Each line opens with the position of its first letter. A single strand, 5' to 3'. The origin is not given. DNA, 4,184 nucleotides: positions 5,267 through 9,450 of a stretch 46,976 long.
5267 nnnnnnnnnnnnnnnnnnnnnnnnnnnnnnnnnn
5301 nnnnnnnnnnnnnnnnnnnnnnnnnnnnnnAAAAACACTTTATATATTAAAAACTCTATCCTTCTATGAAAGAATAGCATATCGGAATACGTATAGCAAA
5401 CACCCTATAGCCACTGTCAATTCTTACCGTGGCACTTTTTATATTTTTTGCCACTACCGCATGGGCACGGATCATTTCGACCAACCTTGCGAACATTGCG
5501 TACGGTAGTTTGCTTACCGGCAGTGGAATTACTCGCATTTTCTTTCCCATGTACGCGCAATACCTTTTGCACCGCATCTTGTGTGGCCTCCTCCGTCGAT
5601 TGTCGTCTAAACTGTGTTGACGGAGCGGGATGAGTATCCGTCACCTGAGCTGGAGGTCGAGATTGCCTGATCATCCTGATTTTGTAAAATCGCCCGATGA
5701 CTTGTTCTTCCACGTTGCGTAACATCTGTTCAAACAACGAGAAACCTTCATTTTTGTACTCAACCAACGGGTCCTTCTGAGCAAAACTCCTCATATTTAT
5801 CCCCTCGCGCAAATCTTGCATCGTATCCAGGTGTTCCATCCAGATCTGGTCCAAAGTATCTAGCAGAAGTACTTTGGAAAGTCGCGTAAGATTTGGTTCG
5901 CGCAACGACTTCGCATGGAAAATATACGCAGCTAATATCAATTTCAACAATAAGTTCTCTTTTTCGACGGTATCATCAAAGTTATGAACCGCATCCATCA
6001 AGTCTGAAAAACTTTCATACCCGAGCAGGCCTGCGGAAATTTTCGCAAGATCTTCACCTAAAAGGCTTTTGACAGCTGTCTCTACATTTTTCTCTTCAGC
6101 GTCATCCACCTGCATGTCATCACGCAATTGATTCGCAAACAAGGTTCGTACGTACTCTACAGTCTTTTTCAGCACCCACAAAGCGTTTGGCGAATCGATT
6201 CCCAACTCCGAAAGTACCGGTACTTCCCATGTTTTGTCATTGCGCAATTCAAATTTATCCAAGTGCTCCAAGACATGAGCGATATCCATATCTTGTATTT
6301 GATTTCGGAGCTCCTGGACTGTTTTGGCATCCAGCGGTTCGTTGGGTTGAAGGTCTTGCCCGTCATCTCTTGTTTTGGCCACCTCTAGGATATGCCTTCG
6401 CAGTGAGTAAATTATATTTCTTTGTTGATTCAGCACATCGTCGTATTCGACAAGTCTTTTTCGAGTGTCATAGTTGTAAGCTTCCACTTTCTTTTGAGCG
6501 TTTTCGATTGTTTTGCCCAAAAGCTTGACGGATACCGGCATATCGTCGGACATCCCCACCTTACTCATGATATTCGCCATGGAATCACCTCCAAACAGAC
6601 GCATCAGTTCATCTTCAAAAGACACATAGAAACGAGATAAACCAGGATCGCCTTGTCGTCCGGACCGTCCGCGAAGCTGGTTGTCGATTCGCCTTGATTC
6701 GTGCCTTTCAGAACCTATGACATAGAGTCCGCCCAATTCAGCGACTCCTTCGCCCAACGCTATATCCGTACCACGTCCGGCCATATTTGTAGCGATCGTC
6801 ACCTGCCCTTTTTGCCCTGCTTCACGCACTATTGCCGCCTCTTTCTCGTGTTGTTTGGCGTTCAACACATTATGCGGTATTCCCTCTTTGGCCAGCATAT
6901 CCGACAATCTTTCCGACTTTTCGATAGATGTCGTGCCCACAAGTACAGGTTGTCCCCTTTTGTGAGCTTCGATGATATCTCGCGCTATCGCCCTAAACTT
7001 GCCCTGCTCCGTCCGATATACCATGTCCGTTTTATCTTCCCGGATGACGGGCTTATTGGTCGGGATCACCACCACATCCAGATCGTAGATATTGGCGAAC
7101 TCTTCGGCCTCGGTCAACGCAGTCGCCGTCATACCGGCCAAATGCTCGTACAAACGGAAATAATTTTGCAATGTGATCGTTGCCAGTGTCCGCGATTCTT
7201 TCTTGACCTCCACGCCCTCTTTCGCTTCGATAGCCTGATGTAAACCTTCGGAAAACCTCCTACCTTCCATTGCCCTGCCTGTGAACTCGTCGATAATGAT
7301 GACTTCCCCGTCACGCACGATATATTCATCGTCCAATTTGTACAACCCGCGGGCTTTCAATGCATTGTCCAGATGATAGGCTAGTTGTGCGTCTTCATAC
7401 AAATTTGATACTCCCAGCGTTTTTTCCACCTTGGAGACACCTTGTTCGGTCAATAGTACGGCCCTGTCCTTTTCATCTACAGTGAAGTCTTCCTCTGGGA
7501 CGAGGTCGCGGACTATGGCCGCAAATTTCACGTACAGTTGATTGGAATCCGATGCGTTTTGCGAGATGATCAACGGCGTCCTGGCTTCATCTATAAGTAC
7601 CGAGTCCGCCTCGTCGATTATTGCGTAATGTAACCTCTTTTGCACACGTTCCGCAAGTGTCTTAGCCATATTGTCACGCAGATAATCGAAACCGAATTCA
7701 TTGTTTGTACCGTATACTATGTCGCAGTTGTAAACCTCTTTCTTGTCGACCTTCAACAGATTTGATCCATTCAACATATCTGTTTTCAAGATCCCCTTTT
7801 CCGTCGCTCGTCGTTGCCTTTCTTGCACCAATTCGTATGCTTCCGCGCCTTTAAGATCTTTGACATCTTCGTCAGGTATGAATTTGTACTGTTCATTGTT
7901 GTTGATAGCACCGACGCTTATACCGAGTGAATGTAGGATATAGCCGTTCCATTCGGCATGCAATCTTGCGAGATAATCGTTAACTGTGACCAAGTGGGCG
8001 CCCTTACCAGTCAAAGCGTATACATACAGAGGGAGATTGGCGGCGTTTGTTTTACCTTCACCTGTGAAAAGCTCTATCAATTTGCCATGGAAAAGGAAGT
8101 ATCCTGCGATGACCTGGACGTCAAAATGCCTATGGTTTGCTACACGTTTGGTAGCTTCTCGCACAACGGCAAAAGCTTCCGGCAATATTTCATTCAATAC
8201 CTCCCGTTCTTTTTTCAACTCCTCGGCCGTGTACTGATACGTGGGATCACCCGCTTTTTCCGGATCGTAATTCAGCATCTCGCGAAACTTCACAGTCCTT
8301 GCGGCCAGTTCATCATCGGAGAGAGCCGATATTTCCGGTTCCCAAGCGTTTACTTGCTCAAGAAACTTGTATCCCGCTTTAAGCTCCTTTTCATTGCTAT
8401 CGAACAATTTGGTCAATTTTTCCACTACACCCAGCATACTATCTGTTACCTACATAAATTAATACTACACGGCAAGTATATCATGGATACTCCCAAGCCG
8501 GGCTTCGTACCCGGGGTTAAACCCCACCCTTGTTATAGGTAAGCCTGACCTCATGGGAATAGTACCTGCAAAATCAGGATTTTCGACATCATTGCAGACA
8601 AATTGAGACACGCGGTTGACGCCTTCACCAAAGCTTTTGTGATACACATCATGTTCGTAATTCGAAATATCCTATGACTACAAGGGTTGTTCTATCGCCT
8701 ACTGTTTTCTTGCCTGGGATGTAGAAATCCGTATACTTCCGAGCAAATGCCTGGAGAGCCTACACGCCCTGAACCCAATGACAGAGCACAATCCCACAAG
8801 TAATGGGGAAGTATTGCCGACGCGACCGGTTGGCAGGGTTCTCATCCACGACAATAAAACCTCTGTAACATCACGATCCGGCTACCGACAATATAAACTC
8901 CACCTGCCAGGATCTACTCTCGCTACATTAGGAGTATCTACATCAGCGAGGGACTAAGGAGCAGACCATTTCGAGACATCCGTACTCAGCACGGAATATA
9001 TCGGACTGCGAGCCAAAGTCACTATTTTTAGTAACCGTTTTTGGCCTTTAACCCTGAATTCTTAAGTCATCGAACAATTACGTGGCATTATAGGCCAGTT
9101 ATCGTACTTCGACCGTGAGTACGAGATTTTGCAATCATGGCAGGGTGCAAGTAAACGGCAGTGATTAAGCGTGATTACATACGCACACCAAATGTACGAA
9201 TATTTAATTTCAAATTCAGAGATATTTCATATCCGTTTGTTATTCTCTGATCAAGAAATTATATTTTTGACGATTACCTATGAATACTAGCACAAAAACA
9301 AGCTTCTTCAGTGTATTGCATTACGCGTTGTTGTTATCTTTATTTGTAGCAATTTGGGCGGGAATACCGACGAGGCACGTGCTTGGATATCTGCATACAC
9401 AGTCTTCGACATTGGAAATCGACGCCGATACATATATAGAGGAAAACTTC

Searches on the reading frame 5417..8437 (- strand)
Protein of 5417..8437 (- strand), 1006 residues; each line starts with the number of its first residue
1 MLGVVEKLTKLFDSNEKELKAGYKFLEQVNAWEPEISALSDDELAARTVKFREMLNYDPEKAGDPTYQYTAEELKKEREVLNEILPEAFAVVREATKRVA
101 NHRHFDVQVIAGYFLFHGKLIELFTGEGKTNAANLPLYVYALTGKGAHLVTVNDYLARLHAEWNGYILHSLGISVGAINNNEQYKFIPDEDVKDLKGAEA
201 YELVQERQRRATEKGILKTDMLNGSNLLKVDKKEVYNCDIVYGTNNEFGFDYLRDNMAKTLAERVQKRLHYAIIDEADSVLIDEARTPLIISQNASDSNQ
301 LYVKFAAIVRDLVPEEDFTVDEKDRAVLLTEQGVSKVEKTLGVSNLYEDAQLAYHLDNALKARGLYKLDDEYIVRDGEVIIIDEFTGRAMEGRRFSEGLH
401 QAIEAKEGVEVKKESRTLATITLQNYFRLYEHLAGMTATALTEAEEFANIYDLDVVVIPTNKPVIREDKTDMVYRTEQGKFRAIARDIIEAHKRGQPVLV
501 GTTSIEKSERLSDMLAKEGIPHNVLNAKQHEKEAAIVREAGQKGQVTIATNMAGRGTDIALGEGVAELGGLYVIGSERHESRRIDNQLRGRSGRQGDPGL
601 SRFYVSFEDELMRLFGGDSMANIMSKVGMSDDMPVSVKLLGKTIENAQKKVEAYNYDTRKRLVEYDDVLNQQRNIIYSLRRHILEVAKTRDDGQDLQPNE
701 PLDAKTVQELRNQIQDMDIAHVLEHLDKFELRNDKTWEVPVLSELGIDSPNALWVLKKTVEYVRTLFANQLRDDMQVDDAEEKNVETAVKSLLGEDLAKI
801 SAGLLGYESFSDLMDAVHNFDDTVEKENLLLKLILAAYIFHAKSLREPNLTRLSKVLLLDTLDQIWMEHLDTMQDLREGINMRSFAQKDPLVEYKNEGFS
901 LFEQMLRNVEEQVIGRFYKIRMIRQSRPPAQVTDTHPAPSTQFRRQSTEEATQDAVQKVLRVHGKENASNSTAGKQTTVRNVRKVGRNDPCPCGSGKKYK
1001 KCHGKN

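Call 60: search_protein_families(library=pfam, proteins=[window:5417-8437:-], max_evalue=0.001)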
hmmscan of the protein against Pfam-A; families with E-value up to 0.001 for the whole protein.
window:5417-8437:- (1006 aa): 6 families
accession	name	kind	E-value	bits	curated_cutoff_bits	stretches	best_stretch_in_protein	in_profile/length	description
PF07517.20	SecA_DEAD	-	8.3e-105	350.6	24.6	1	10-447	3-289/290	SecA DEAD-like domain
PF21090.3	P-loop_SecA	-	7.3e-81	271.1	27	2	463-563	1-101/205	SecA P-loop domain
PF07516.18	SecA_SW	-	3.9e-46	158.1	26.7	1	635-920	2-199/200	SecA Wing and Scaffold domain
PF01043.26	SecA_PP_bind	-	7.6e-39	133.2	23.5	1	298-404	2-110/110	SecA preprotein cross-linking domain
PF02810.21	SEC-C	-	3.6e-10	40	20.4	1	987-1005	1-19/19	SEC-C motif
PF00271.37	Helicase_C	-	0.00013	22.6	23.5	1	486-596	7-110/110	Helicase conserved C-terminal domain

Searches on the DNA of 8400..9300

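Call 73: search_rna_families(source=window, start=8400, end=9300, threshold=evalue, max_evalue=1)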
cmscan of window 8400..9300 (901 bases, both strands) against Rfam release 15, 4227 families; matches with E-value up to 1: 0.
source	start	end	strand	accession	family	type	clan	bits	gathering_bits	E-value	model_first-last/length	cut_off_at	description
